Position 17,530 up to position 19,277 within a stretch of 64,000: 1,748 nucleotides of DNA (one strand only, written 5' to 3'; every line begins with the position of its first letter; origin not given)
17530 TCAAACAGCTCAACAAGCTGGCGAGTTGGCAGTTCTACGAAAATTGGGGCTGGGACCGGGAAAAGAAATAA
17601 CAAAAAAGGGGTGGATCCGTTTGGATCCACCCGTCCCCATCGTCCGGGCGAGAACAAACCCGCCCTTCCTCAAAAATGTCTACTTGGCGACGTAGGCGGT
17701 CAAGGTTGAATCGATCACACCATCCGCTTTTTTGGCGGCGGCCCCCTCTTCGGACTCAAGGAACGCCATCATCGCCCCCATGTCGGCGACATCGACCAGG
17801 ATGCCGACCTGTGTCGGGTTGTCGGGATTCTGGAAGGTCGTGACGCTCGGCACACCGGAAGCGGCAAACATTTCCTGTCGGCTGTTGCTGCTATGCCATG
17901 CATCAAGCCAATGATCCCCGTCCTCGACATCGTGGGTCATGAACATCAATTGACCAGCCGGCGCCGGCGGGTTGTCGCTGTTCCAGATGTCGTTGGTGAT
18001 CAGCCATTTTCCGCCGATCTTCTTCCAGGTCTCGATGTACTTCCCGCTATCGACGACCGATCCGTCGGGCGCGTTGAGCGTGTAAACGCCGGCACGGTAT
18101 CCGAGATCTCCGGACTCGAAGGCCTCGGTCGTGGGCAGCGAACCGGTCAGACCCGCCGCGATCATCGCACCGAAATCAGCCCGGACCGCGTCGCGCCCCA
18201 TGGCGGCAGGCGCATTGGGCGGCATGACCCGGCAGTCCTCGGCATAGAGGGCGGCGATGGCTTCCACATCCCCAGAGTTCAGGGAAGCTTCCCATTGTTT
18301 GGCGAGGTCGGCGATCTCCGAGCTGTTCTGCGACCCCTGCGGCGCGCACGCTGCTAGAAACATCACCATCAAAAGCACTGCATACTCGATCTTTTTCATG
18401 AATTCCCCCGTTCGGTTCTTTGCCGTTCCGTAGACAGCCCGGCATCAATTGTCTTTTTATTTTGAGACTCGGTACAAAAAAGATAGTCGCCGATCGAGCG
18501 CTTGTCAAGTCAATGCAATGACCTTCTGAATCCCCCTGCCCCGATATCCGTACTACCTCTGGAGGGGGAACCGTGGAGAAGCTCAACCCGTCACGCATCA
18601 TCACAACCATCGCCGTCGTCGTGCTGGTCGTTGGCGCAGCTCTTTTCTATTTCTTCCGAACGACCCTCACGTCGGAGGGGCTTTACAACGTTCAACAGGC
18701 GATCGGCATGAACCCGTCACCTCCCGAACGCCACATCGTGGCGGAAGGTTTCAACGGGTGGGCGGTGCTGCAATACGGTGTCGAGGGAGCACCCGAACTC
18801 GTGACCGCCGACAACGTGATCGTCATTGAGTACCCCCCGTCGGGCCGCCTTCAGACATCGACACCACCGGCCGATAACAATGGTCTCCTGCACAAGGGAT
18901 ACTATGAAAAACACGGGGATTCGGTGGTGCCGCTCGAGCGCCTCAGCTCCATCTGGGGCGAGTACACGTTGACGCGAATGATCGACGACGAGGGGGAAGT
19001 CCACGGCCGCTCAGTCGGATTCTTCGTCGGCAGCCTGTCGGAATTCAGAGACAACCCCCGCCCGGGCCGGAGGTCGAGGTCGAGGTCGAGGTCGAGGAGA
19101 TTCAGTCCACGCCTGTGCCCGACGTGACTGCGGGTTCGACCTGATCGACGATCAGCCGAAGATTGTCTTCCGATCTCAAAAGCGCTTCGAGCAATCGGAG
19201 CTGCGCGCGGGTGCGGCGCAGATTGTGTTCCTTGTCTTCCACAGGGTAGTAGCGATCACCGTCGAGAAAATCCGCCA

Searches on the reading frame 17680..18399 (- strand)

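Call 65: search_protein_families(library=pfam, proteins=[window:17680-18399:-])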
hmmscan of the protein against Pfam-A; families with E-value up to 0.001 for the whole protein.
window:17680-18399:- (239 aa): 4 families
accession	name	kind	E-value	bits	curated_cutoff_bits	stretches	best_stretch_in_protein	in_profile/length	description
PF14534.12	DUF4440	-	2.9e-14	53.8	25.2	1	29-134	1-107/107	Domain of unknown function (DUF4440)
PF12680.13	SnoaL_2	-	5.7e-09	36.9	27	1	35-132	3-99/102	SnoaL-like domain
PF13577.12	SnoaL_4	-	6.6e-06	26.6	24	1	27-134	7-122/126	SnoaL-like domain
PF02136.26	NTF2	-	0.00054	20.8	21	0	38-101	11-74/116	Nuclear transport factor 2 (NTF2) domain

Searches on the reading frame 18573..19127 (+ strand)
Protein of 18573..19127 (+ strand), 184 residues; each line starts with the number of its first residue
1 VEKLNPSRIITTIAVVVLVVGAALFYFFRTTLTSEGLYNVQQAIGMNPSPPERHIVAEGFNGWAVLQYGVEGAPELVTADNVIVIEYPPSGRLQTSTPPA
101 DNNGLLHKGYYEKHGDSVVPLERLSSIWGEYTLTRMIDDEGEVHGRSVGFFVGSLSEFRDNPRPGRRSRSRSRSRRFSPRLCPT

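Call 65: search_protein_families(library=pfam, proteins=[window:18573-19127:+])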
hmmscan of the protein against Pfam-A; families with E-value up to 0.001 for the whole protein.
window:18573-19127:+ (184 aa): 1 family
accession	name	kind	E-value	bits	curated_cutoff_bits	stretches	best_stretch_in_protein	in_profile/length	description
PF20862.2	DUF6843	-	1.2e-05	25.6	27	1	53-111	6-62/110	Family of unknown function (DUF6843)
